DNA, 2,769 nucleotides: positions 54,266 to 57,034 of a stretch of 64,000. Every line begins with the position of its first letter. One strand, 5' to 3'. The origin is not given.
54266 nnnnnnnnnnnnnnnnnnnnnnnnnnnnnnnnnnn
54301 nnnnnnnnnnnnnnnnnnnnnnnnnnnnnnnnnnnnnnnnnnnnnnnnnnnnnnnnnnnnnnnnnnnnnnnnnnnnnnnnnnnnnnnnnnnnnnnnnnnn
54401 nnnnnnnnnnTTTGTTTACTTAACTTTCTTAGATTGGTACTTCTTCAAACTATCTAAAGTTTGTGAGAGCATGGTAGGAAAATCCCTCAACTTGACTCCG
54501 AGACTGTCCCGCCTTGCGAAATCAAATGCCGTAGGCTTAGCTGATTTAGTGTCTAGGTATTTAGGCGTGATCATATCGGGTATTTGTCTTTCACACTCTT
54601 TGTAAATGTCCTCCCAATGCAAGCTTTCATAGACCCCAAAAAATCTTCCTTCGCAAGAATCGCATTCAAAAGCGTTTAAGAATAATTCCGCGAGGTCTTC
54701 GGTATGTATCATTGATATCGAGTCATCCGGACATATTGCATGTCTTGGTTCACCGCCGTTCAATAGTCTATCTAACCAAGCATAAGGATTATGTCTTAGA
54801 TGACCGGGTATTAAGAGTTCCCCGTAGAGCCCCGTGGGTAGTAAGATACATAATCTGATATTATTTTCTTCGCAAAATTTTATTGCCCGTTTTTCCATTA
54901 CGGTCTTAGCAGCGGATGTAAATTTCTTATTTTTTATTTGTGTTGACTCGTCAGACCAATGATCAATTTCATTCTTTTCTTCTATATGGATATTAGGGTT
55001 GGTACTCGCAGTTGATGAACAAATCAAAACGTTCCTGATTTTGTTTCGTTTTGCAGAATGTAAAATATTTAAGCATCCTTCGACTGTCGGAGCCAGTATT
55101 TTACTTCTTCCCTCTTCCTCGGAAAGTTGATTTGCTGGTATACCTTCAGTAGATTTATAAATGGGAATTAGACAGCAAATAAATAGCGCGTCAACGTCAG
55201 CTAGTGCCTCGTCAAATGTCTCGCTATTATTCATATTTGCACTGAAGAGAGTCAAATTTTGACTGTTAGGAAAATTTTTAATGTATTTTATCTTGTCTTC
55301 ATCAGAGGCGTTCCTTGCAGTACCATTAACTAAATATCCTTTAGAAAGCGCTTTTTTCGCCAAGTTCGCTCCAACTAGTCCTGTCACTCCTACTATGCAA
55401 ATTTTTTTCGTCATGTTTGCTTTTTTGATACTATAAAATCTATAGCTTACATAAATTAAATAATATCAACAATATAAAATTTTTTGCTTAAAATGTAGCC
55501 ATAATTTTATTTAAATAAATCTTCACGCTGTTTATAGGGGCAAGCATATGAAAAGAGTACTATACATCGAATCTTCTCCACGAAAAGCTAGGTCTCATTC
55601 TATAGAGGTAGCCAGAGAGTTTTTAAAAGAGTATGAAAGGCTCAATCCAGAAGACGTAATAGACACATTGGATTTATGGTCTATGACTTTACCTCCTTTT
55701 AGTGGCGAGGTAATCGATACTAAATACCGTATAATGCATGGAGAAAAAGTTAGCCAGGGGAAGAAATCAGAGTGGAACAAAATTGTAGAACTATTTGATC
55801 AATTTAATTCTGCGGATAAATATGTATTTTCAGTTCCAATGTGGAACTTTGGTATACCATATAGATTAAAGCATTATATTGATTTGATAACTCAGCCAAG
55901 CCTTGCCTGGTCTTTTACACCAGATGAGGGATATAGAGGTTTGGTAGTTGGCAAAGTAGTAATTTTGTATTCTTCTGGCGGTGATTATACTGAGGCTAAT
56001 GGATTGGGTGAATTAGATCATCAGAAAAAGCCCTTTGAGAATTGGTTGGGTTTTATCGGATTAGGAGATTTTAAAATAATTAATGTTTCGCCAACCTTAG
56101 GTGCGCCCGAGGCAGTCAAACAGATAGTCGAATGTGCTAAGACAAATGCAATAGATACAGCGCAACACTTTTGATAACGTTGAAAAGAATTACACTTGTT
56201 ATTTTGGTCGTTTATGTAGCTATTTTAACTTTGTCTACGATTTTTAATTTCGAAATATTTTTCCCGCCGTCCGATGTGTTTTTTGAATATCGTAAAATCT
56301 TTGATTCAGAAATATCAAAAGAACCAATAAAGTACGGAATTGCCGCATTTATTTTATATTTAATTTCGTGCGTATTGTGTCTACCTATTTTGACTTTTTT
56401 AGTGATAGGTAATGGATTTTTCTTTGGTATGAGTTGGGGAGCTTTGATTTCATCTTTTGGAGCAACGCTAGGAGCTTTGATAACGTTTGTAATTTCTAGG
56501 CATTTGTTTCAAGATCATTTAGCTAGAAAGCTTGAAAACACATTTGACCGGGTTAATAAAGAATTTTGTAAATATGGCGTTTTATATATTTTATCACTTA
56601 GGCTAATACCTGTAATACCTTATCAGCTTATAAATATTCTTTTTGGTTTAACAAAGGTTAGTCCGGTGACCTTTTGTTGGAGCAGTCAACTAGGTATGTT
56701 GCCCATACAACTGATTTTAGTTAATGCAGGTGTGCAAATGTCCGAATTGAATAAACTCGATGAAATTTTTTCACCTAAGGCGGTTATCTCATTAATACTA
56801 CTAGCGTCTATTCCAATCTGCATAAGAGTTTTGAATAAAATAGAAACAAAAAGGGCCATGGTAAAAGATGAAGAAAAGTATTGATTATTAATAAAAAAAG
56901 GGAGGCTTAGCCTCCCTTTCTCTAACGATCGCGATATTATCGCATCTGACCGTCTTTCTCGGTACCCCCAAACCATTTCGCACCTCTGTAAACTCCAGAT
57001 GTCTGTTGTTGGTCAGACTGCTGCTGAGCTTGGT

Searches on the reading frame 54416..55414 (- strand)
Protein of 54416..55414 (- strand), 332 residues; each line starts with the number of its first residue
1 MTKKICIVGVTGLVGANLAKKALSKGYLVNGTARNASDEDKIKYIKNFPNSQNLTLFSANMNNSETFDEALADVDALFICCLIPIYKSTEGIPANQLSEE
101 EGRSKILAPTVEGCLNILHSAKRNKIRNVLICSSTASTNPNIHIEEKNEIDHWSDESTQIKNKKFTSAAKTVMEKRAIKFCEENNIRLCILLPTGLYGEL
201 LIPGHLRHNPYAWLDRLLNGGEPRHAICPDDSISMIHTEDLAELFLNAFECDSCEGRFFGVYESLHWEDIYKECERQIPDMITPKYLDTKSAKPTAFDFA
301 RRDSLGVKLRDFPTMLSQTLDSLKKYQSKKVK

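Call 8: search_protein_families(library=pfam, proteins=[window:54416-55414:-])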
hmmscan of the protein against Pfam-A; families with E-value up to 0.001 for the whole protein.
window:54416-55414:- (332 aa): 5 families
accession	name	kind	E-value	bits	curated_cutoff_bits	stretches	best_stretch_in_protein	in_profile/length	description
PF01370.27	Epimerase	-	2.8e-15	56.8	20.9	1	5-250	1-226/240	NAD dependent epimerase/dehydratase family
PF13460.12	NAD_binding_10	-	2.7e-09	37.6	27.2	1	9-157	1-116/184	NAD(P)H-binding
PF16363.11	GDP_Man_Dehyd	-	3.1e-07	30.6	27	1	7-75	2-75/332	GDP-mannose 4,6 dehydratase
PF05368.20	NmrA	-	3.3e-07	30.7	27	1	1-80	1-76/298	NmrA-like family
PF01073.25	3Beta_HSD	-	8.9e-06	25.4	22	1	7-199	2-184/280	3-beta hydroxysteroid dehydrogenase/isomerase family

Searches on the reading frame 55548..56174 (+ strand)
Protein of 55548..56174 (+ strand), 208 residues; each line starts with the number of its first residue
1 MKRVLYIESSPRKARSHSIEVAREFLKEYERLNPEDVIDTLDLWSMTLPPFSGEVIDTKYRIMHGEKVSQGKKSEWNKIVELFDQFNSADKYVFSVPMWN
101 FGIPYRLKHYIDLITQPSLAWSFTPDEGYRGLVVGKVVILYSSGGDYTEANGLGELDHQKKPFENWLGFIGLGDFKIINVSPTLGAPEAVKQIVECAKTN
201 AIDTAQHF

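Call 54: search_protein_families(library=pfam, proteins=[window:55548-56174:+], max_evalue=0.00001)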
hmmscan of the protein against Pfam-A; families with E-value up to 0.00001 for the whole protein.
window:55548-56174:+ (208 aa): 2 families
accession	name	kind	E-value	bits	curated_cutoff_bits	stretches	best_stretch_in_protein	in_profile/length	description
PF02525.22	Flavodoxin_2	-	2.6e-38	132.1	27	1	2-198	1-191/198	Flavodoxin-like fold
PF03358.20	FMN_red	-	2.3e-06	27.7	24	1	3-146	2-117/152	NADPH-dependent FMN reductase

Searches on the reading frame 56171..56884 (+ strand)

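Call 54: search_protein_families(library=pfam, proteins=[window:56171-56884:+], max_evalue=0.00001)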
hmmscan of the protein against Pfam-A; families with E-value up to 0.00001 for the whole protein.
window:56171-56884:+ (237 aa): 1 family
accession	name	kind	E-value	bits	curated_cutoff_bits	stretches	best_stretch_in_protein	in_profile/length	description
PF09335.16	VTT_dom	-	3.7e-24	86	33.9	1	75-188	4-122/123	VTT domain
